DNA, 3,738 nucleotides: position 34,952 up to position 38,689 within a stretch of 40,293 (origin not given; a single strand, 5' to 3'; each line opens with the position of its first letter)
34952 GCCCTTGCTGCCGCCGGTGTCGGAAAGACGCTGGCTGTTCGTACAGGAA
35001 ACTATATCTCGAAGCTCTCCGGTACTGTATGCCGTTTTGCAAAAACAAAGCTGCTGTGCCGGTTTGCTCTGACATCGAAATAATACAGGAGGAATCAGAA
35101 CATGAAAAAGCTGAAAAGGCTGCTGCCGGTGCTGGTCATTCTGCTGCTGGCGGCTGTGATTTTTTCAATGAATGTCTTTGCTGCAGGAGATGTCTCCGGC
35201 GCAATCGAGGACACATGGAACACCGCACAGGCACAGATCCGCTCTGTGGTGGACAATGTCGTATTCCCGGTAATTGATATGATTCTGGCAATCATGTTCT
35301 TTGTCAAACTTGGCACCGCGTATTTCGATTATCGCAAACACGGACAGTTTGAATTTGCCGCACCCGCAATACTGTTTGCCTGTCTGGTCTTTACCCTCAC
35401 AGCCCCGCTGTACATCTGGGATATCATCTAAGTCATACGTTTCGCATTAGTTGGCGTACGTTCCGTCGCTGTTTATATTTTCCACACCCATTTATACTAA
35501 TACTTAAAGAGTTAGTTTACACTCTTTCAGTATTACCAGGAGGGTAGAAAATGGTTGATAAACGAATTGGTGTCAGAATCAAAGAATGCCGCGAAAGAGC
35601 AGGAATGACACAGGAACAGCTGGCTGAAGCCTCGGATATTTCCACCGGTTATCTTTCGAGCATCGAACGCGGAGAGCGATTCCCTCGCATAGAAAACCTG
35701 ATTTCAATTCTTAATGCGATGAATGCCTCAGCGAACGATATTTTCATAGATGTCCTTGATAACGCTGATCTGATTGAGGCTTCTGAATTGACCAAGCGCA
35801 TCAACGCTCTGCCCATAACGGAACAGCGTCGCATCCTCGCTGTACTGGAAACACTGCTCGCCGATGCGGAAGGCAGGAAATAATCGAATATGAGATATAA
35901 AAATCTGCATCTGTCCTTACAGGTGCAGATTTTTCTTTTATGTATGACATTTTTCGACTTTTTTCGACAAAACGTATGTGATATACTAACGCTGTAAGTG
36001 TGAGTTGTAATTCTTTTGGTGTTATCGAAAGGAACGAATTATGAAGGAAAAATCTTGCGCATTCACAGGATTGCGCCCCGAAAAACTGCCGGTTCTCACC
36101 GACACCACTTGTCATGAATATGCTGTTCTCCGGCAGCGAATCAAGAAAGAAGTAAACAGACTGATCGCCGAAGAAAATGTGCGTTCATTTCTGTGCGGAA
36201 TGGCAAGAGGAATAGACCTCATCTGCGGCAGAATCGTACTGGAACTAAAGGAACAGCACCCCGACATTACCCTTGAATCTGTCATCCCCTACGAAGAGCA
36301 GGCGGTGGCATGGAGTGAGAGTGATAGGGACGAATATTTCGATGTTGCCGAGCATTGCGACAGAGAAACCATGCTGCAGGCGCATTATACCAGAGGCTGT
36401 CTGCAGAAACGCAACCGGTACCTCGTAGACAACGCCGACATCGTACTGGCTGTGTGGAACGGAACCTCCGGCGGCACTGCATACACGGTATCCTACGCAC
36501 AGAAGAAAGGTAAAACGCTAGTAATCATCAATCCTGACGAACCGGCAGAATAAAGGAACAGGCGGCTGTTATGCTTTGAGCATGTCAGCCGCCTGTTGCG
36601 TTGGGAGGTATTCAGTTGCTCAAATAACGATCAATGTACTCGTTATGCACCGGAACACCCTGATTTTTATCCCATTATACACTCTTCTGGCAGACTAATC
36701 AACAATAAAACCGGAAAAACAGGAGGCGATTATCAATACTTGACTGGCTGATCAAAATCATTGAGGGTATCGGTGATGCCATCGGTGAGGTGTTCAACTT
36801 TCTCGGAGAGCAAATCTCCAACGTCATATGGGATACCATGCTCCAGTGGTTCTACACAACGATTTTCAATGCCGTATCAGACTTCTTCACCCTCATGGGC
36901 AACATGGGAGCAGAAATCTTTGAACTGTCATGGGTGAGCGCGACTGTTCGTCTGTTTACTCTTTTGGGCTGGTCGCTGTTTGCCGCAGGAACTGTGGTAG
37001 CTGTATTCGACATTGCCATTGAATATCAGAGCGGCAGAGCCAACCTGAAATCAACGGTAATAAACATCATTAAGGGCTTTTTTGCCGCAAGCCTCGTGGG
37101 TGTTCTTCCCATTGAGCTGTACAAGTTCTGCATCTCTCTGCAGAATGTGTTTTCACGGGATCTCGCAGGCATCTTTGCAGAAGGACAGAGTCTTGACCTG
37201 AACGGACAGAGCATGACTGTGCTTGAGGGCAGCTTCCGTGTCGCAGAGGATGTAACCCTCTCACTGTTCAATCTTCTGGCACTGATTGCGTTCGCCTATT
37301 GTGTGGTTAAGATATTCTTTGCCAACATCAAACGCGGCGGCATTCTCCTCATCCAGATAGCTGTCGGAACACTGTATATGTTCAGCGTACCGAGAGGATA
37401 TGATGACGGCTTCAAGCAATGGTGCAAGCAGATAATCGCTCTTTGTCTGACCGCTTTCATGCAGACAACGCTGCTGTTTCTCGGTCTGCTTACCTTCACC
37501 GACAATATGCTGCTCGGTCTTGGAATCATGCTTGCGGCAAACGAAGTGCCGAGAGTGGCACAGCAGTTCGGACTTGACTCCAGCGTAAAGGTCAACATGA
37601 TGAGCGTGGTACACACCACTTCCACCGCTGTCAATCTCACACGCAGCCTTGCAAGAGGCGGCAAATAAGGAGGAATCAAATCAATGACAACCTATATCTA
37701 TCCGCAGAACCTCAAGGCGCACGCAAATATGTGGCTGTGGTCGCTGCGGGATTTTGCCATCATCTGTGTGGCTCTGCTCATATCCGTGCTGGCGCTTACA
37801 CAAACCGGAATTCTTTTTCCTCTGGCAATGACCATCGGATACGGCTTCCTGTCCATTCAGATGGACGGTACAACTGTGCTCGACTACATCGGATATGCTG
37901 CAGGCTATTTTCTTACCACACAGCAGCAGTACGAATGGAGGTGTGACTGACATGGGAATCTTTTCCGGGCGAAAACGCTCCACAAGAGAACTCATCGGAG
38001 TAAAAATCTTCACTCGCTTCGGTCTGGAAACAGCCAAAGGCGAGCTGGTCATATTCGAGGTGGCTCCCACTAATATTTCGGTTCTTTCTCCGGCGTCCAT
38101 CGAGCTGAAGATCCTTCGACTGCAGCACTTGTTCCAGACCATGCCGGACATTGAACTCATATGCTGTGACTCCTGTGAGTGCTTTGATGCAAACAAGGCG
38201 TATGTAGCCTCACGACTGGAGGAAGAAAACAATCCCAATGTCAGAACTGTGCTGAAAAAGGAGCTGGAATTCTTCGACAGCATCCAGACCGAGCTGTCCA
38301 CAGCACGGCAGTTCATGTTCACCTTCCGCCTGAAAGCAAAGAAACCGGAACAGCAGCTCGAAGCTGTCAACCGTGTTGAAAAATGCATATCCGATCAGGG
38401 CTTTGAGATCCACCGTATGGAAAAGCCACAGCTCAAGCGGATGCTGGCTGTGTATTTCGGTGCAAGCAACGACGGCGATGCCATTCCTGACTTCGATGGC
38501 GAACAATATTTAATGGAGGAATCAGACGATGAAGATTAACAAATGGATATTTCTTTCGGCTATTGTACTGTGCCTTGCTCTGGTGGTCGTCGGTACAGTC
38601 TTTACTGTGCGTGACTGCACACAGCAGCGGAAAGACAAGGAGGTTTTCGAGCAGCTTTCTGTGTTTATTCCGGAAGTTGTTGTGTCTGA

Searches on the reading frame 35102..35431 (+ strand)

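Call 10: search_protein_families(library=pfam, proteins=[window:35102-35431:+], max_evalue=0.01)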
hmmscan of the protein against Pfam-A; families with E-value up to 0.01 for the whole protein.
window:35102-35431:+ (109 aa): 2 families
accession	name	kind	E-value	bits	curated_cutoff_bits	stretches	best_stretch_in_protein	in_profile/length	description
PF12963.12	DUF3852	-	8.1e-49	164.9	25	1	4-109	2-107/107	Protein of unknown function (DUF3852)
PF02116.20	STE2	-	0.00015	21.6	27.2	1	4-103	146-245/280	Fungal pheromone mating factor STE2 GPCR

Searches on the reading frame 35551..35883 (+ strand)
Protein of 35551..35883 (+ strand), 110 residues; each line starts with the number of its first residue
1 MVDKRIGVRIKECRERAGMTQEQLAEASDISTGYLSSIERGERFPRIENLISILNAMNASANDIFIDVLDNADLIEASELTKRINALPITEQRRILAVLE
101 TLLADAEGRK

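Call 10: search_protein_families(library=pfam, proteins=[window:35551-35883:+], max_evalue=0.01)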
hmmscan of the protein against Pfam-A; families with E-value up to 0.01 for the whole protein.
window:35551-35883:+ (110 aa): 5 families
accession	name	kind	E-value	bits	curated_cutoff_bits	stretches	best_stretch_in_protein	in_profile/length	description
PF01381.28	HTH_3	-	5.5e-15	55.6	23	1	10-61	1-52/55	Helix-turn-helix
PF13560.12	HTH_31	-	2.2e-12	47.5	27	1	6-61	2-58/64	Helix-turn-helix domain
PF12844.13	HTH_19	-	4.2e-09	36.6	30.2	1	7-65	1-59/64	Helix-turn-helix domain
PF13413.12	HTH_25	-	2.3e-05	24.6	24.6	1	10-41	2-33/62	Helix-turn-helix domain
PF13443.12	HTH_26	-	0.0004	21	22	1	9-68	1-61/63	Cro/C1-type HTH DNA-binding domain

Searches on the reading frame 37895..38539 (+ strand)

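Call 10: search_protein_families(library=pfam, proteins=[window:37895-38539:+], max_evalue=0.01)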
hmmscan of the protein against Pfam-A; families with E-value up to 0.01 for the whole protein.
window:37895-38539:+ (214 aa): 0 families

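Call 12: search_protein_families(library=ncbifam, proteins=[window:37895-38539:+], max_evalue=0.01)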
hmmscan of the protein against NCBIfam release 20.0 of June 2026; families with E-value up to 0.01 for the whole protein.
window:37895-38539:+ (214 aa): 1 family
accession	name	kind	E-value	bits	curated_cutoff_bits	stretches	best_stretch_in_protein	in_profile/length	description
NF045975.1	VirB4_plasma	equivalog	0.0032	15.2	590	1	51-195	130-282/894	Mbov_0397 family ICE element conjugal transfer ATPase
